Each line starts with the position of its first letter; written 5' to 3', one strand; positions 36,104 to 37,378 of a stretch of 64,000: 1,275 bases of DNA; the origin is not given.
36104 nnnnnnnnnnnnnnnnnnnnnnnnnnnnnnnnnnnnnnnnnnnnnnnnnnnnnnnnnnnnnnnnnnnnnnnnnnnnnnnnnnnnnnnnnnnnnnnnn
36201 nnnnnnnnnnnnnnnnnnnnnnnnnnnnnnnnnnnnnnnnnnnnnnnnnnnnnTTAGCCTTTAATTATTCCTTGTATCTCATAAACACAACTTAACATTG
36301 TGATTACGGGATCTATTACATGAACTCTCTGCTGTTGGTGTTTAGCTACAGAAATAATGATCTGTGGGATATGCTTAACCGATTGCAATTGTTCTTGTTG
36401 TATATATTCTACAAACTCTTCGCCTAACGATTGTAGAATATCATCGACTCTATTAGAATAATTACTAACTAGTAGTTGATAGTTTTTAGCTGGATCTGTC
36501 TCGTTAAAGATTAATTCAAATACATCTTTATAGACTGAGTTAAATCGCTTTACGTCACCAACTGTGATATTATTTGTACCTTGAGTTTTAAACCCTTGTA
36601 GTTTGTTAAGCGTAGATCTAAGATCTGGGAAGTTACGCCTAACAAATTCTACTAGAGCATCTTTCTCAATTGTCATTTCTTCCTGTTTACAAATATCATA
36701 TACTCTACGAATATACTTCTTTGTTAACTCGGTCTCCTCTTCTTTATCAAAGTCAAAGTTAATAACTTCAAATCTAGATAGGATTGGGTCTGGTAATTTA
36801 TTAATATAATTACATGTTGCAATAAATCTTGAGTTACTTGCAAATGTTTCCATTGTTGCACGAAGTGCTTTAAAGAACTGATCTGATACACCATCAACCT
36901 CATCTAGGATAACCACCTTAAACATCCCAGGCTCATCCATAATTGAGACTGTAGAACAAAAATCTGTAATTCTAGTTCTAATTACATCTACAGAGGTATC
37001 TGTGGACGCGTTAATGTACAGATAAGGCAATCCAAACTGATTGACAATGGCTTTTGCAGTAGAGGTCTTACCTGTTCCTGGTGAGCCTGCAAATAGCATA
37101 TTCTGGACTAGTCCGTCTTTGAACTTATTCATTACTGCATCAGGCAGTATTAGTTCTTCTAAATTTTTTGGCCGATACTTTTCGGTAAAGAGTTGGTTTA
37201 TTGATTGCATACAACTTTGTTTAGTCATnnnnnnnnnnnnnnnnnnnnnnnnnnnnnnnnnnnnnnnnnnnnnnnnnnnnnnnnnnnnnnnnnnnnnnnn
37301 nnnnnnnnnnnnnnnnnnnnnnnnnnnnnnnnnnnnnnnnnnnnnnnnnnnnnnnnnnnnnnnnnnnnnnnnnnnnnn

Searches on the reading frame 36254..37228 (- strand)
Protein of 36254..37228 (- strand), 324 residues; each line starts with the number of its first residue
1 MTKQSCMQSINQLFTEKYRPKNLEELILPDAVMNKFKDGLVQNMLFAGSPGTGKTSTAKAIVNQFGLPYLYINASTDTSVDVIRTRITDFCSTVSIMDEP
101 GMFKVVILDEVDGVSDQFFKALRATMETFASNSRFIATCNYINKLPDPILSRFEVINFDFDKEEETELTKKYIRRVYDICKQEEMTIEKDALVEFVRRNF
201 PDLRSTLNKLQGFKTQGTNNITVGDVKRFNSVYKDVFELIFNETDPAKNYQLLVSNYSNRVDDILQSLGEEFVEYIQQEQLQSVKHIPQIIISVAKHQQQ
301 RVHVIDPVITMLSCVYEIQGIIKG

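Call 73: search_protein_families(library=phrogs, proteins=[window:36254-37228:-], max_evalue=0.001)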
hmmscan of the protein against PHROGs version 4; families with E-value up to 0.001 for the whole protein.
window:36254-37228:- (324 aa): 13 families
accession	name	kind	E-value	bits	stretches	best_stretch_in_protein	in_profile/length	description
phrog_168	-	DNA, RNA and nucleotide metabolism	3.4e-74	251.4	1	11-320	8-309/314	clamp loader of DNA polymerase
phrog_11838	-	DNA, RNA and nucleotide metabolism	1.2e-27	98.2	1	11-240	4-232/420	clamp loader of DNA polymerase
phrog_5846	-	DNA, RNA and nucleotide metabolism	2.2e-21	77.6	1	14-218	6-207/380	clamp loader of DNA polymerase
phrog_3757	-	unknown function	1.4e-10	42.1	1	20-76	102-161/367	-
phrog_10401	-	other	7e-09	35.9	1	37-75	456-494/667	ATPase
phrog_15585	-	unknown function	4.2e-06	26.3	1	128-198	461-534/793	-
phrog_4740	-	unknown function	4.4e-05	23.6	1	5-237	349-559/627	-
phrog_9172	-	unknown function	8.1e-05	22.6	1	22-74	79-140/509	-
phrog_124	-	DNA, RNA and nucleotide metabolism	8.6e-05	23.1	1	42-125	44-131/382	Sak4-like ssDNA annealing protein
phrog_50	-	DNA, RNA and nucleotide metabolism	0.00011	22.4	1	34-64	361-392/570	DnaC-like helicase loader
phrog_7485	-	unknown function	0.00012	22.1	1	44-85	230-271/430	-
phrog_8638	-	unknown function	0.00019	21.2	0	43-150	307-425/568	-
phrog_249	-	moron, auxiliary metabolic gene and host takeover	0.00067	20.1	0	43-86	129-172/380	porphyrin biosynthesis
